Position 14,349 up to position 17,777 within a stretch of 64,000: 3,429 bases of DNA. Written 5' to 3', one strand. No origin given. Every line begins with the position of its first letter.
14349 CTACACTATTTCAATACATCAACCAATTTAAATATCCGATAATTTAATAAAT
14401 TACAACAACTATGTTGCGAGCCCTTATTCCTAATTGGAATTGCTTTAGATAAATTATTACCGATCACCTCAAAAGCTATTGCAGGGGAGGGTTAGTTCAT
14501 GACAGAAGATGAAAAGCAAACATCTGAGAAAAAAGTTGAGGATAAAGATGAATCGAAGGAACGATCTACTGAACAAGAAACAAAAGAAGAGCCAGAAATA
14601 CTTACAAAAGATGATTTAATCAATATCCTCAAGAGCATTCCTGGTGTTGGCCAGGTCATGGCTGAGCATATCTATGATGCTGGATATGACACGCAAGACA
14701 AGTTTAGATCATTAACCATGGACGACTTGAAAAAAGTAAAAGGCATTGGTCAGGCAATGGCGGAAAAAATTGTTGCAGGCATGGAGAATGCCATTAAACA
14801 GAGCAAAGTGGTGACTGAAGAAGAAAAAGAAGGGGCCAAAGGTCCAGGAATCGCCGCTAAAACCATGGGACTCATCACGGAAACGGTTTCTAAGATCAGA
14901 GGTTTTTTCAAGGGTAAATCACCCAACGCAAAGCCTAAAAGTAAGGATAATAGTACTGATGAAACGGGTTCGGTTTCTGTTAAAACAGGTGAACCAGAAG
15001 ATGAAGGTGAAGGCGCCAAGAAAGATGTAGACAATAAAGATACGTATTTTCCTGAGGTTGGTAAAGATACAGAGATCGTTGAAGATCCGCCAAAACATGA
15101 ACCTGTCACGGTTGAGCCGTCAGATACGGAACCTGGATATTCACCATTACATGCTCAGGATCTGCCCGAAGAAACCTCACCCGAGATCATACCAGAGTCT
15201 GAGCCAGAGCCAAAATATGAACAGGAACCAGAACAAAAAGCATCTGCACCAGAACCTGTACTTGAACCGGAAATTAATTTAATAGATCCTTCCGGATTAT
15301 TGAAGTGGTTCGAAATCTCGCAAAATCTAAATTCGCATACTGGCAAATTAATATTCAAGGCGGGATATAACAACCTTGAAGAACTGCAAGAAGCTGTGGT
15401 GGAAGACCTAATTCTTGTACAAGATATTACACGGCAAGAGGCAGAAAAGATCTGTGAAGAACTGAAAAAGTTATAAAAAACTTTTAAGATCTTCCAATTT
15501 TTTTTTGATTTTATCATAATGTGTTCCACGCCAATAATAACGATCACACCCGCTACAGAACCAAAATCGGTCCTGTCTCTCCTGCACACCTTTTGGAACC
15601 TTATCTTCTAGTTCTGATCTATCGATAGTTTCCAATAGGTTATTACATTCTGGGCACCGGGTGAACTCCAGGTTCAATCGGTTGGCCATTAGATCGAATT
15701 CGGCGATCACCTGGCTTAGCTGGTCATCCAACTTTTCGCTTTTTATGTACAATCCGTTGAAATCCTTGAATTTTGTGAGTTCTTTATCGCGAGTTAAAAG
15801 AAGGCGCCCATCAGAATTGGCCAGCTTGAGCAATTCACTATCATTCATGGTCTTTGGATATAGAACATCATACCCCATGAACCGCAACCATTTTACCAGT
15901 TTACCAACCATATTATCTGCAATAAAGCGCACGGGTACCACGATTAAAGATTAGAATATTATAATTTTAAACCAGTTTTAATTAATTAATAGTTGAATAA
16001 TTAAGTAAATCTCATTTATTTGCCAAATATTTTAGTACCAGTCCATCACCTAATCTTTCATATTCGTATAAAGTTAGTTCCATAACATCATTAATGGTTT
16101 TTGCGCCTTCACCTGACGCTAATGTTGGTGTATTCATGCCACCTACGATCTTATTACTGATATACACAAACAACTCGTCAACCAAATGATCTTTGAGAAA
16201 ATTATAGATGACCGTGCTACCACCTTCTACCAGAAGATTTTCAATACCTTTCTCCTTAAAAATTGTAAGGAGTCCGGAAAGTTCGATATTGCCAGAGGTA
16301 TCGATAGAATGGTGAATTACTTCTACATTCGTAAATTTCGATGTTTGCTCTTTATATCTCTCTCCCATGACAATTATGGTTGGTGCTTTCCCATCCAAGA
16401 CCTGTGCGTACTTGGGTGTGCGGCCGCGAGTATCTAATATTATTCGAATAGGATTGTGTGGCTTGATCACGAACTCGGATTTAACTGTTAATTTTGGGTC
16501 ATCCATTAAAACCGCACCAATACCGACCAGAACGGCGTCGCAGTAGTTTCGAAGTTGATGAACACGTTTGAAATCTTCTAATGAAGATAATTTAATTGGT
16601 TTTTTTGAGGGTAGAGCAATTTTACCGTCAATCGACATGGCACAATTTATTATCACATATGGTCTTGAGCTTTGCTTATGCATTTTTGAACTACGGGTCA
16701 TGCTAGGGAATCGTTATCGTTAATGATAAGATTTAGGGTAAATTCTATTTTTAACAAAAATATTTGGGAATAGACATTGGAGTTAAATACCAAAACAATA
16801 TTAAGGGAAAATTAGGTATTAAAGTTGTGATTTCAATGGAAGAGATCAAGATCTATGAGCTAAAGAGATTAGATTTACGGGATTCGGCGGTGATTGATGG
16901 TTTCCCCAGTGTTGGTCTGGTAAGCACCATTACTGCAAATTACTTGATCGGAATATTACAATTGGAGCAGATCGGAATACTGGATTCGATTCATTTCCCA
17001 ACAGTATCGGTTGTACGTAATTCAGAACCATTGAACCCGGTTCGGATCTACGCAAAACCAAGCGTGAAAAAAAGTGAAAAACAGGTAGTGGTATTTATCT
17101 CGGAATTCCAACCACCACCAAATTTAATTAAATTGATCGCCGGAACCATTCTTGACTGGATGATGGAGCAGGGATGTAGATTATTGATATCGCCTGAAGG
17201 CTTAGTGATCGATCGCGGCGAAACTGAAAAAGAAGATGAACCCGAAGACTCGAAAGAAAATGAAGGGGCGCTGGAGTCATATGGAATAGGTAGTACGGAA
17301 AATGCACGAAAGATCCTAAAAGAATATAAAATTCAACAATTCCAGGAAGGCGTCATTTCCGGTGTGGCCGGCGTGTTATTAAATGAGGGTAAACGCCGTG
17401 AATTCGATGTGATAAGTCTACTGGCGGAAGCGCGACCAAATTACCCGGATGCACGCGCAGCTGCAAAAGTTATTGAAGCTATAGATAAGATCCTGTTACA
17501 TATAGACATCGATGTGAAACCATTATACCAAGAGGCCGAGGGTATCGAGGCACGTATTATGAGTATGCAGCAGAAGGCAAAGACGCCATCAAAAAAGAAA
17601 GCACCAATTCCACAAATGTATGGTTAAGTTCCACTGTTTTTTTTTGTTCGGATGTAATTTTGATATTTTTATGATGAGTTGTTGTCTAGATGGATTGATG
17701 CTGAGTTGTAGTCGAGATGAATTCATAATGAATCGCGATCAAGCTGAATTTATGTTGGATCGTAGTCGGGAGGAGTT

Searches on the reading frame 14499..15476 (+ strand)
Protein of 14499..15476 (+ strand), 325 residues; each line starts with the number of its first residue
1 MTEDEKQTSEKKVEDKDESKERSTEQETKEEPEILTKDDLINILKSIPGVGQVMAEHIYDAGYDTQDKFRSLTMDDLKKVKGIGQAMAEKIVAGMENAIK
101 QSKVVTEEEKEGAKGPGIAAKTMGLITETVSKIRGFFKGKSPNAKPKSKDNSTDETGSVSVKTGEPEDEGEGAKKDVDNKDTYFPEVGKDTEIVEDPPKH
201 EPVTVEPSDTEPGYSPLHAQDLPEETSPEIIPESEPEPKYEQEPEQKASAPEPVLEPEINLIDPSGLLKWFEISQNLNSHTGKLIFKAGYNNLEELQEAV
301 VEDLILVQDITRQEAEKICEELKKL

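Call 51: search_protein_families(library=pfam, proteins=[window:14499-15476:+], max_evalue=0.0001)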
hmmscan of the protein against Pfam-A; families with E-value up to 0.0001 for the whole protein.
window:14499-15476:+ (325 aa): 4 families
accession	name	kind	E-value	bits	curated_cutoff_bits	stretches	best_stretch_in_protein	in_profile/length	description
PF14520.12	HHH_5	-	3.4e-19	69.5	27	2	43-93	3-53/57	Helix-hairpin-helix domain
PF00633.29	HHH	-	6.1e-11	42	24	0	73-92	9-28/30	Helix-hairpin-helix motif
PF12826.13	HHH_2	-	8.9e-11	42.2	27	1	46-93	7-53/64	Helix-hairpin-helix motif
PF12836.13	HHH_3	-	5.7e-05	23.6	27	0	44-91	16-60/65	Helix-hairpin-helix motif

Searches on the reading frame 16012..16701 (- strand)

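Call 51: search_protein_families(library=pfam, proteins=[window:16012-16701:-], max_evalue=0.0001)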
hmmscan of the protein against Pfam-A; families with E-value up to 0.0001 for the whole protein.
window:16012-16701:- (229 aa): 1 family
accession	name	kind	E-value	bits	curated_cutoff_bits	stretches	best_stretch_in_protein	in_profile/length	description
PF01872.23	RibD_C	-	8.7e-46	156.7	24.1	1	14-223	1-197/197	RibD C-terminal domain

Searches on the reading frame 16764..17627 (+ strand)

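Call 51: search_protein_families(library=pfam, proteins=[window:16764-17627:+], max_evalue=0.0001)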
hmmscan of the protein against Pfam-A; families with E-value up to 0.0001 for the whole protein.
window:16764-17627:+ (287 aa): 1 family
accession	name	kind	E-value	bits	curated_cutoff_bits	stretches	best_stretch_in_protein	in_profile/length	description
PF09754.15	PAC2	-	4.7e-39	134.9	25.8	1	44-268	2-214/215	PAC2 family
